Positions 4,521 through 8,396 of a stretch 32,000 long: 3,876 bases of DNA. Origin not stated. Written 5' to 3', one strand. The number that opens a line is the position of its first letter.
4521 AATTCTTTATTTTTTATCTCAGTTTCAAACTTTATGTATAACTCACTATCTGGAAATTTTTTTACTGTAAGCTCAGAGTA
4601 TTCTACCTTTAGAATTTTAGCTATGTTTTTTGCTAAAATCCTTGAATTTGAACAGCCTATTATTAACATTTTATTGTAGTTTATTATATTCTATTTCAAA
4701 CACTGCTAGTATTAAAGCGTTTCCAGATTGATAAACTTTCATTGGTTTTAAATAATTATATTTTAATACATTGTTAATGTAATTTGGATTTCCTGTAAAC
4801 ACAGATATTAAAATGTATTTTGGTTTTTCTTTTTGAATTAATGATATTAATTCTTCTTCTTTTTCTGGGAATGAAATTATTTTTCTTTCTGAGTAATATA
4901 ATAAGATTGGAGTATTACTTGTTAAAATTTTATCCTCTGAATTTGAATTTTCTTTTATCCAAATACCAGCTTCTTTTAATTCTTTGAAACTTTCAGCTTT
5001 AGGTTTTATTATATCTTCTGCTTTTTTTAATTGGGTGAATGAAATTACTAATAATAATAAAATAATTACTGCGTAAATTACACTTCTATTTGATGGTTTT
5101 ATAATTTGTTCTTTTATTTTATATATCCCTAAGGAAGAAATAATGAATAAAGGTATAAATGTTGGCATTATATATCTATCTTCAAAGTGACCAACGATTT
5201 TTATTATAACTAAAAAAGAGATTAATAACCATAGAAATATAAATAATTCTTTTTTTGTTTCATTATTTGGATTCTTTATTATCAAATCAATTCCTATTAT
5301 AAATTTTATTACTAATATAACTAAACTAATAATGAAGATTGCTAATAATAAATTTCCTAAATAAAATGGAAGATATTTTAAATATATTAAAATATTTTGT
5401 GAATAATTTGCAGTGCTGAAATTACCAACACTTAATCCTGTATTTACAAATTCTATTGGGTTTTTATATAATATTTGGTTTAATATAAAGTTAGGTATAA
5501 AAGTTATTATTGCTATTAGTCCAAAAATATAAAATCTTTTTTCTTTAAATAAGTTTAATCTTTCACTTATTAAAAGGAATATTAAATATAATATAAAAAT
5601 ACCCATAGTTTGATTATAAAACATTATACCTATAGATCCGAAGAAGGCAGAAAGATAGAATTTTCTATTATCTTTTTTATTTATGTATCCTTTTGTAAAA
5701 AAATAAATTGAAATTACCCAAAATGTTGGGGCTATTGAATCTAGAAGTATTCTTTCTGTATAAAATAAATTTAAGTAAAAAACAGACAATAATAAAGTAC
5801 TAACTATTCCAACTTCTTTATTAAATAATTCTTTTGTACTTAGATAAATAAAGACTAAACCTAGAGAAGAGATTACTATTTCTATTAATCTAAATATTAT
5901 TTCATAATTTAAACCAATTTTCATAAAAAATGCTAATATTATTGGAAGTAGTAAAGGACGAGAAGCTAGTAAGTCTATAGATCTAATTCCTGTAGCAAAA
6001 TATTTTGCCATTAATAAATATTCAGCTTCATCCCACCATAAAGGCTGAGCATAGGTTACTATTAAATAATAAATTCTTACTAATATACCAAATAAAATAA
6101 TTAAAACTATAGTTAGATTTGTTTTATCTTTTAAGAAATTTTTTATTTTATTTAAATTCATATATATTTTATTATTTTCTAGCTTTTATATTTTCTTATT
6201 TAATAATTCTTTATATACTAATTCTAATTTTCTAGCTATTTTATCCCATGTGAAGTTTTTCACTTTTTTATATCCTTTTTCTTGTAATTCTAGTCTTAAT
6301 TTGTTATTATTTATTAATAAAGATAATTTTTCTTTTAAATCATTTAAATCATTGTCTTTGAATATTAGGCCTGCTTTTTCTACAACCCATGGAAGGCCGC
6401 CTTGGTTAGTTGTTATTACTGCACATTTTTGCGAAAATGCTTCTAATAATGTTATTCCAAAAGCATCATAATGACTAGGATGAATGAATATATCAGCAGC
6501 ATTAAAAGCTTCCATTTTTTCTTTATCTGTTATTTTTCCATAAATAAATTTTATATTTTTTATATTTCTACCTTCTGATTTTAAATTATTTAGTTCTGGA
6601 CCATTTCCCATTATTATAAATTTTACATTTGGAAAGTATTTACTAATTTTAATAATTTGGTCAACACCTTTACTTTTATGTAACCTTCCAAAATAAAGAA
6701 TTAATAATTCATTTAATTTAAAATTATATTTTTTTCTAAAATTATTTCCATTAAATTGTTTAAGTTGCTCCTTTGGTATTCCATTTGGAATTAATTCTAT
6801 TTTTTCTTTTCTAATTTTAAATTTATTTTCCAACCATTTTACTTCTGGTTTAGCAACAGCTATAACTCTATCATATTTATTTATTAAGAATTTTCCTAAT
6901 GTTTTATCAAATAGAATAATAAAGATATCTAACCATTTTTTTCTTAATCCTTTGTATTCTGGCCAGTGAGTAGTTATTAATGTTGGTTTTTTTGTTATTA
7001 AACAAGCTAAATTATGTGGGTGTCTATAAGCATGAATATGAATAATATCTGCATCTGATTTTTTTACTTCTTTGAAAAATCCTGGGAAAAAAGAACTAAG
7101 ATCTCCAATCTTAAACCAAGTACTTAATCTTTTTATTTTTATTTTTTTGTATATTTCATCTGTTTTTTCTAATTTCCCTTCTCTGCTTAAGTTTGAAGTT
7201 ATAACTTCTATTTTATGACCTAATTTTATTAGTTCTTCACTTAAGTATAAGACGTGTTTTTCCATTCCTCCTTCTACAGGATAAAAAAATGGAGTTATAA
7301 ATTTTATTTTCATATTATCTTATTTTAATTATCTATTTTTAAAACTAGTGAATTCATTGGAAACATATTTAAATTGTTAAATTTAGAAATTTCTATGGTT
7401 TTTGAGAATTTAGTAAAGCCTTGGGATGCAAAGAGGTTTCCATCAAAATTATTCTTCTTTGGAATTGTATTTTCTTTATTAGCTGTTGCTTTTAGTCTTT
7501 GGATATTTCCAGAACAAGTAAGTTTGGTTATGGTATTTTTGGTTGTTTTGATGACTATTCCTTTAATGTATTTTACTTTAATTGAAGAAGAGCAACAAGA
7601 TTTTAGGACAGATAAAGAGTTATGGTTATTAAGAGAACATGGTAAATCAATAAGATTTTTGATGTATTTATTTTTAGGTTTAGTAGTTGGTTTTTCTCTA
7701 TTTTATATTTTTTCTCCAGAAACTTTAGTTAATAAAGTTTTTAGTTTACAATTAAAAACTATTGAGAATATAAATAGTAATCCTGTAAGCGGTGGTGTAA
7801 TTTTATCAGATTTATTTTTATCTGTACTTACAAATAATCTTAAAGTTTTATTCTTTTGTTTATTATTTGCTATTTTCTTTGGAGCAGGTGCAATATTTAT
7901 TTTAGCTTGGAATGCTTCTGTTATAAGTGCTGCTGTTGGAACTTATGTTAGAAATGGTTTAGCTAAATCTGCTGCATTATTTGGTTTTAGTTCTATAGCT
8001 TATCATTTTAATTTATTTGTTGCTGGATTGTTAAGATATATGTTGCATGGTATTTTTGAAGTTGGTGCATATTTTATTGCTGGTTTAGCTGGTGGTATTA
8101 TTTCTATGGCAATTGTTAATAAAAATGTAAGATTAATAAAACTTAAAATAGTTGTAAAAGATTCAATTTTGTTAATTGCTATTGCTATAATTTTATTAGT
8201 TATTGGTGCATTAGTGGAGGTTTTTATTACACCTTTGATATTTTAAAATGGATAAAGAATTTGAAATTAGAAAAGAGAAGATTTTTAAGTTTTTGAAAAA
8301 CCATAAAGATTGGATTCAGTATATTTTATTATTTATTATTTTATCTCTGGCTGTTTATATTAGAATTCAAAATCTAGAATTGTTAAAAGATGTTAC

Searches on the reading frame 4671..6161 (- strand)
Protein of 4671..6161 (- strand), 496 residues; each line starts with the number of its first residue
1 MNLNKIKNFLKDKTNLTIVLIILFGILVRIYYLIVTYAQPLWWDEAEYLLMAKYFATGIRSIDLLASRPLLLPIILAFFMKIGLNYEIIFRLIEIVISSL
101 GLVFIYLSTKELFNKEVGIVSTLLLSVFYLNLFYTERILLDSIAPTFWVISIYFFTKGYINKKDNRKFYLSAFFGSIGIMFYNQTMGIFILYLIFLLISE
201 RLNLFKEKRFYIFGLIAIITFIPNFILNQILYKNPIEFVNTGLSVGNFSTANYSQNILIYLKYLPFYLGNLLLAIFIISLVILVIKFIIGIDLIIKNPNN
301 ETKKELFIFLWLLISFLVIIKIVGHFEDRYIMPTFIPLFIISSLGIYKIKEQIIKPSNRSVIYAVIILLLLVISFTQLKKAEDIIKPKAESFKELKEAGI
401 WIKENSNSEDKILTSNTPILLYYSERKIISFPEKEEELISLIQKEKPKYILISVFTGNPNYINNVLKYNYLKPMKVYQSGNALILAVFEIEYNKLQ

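Call 13: search_protein_families(library=pfam, proteins=[window:4671-6161:-], max_evalue=0.001)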
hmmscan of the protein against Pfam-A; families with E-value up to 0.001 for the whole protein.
window:4671-6161:- (496 aa): 2 families
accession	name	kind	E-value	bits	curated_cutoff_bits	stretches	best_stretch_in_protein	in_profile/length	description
PF13231.12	PMT_2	-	3.9e-19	69.9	26.1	1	68-226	2-159/160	Dolichyl-phosphate-mannose-protein mannosyltransferase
PF03901.23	Glyco_transf_22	-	6.9e-11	42.4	23.8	1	57-379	50-365/414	Alg9-like mannosyltransferase family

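Call 62: find_related_loci(query=window:4671-6161:-, collection=metagenome_contigs, flank=5000)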
Query window:4671-6161:- (496 aa) in metagenome_contigs; peptide patterns used: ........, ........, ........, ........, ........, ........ (x = any residue, [..] = any of these).
400 stretches matched a pattern; 199 encode a relative of the query (tblastn E <= 1e-3); the best 80 are kept; 80 distinct loci.
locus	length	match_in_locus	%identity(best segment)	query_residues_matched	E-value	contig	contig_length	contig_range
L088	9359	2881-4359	64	1-493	0e+0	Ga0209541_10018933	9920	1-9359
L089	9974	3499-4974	66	1-492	0e+0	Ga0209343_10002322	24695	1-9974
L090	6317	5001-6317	67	1-439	3e-163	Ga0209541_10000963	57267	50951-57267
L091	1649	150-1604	34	4-487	1e-86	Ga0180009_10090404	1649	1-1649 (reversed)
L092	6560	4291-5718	38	4-479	2e-74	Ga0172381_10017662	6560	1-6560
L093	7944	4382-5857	35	8-491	4e-72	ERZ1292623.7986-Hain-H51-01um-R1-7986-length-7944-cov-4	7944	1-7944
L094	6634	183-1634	36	5-494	2e-70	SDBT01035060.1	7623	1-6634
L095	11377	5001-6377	37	1-461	5e-70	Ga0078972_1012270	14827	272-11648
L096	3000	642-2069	35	5-481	5e-70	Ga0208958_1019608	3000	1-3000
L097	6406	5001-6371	36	6-464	9e-69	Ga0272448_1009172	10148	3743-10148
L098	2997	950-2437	32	4-496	4e-69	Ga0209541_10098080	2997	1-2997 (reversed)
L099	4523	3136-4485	37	5-461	8e-68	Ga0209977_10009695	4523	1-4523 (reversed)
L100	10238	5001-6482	32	4-492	2e-67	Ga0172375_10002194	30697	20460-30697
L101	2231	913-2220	32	4-437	5e-69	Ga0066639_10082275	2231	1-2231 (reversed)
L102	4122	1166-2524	34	7-462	2e-67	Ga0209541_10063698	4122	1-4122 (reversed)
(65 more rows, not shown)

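Call 65: search_protein_families(library=ncbifam, proteins=[window:4671-6161:-], max_evalue=0.001)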
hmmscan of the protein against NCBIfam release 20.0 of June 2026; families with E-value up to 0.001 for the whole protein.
window:4671-6161:- (496 aa): 1 family
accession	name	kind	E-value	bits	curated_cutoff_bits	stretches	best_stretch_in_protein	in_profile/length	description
NF047440.1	LA3751_2_3_fam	subfamily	1.3e-07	30.8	200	1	69-398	82-402/460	LA_3751/LA_3752 family putative glycosyltransferase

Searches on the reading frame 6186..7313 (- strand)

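Call 13: search_protein_families(library=pfam, proteins=[window:6186-7313:-], max_evalue=0.001)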
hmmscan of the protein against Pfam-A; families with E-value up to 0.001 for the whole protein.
window:6186-7313:- (375 aa): 6 families
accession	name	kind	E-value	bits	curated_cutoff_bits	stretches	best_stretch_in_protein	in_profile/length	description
PF00534.26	Glycos_transf_1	-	2.3e-33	115.6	26.4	1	191-349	4-171/172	Glycosyl transferases group 1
PF13439.12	Glyco_transf_4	-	8.4e-26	91.4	28.5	1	15-181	2-168/170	Glycosyltransferase Family 4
PF13692.12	Glyco_trans_1_4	-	1.1e-21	78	27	1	204-336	3-142/142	Glycosyl transferases group 1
PF13579.12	Glyco_trans_4_4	-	3.5e-10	40.9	29.7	1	15-178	1-158/158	Glycosyl transferase 4-like domain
PF13524.12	Glyco_trans_1_2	-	1.5e-06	28.7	25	1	228-363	13-142/144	Glycosyl transferase-like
PF13477.12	Glyco_trans_4_2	-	5.4e-06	27.1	23.4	1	18-126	10-118/139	Glycosyl transferase 4-like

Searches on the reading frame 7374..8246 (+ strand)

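Call 13: search_protein_families(library=pfam, proteins=[window:7374-8246:+], max_evalue=0.001)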
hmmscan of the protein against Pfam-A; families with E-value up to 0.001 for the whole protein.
window:7374-8246:+ (290 aa): 1 family
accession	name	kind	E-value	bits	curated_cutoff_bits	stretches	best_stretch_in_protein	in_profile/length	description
PF01944.22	SpoIIM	-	1.8e-13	51.2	26.9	1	99-287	5-163/163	Stage II sporulation protein M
